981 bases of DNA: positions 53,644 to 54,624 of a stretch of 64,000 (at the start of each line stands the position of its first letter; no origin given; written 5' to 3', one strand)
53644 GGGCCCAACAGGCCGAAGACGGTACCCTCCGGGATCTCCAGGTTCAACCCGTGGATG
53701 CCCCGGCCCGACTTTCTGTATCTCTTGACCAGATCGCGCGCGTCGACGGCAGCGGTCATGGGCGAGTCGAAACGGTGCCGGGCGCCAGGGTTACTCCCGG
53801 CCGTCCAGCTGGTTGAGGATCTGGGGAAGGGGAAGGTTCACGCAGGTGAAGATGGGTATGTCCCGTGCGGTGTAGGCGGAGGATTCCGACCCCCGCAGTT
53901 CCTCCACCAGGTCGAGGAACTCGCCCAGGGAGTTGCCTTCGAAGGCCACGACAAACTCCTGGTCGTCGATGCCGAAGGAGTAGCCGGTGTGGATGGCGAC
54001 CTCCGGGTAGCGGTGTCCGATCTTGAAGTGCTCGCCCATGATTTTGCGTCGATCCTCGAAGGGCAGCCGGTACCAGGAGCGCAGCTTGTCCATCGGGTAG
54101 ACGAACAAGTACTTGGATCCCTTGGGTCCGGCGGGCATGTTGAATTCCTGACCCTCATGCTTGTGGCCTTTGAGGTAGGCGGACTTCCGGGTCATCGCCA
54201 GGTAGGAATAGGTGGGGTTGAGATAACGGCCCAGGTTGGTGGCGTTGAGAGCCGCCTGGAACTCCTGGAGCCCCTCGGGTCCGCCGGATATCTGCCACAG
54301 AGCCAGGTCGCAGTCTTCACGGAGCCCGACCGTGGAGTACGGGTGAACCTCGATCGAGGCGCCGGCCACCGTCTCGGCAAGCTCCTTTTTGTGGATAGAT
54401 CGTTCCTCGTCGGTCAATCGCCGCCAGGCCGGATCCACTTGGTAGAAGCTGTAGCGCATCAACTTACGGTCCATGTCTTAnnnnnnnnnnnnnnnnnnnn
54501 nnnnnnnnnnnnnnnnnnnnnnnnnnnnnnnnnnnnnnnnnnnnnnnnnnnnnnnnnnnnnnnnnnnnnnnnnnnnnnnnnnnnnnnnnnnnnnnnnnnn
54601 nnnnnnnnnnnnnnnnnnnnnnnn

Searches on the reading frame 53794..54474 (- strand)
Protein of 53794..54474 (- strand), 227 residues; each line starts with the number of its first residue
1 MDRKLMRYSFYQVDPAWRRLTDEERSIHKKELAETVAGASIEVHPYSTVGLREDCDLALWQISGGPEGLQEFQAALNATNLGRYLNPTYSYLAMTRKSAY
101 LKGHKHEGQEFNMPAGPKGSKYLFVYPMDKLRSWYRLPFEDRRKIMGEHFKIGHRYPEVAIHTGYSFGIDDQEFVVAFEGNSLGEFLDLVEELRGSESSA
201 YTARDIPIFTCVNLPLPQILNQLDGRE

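Call 37: search_protein_families(library=pfam, proteins=[window:53794-54474:-])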
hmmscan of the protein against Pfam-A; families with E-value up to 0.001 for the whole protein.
window:53794-54474:- (227 aa): 1 family
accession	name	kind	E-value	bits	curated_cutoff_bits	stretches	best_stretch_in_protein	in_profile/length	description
PF06778.18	Chlor_dismutase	-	1.2e-54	185.3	25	1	30-212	6-187/189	Chlorite dismutase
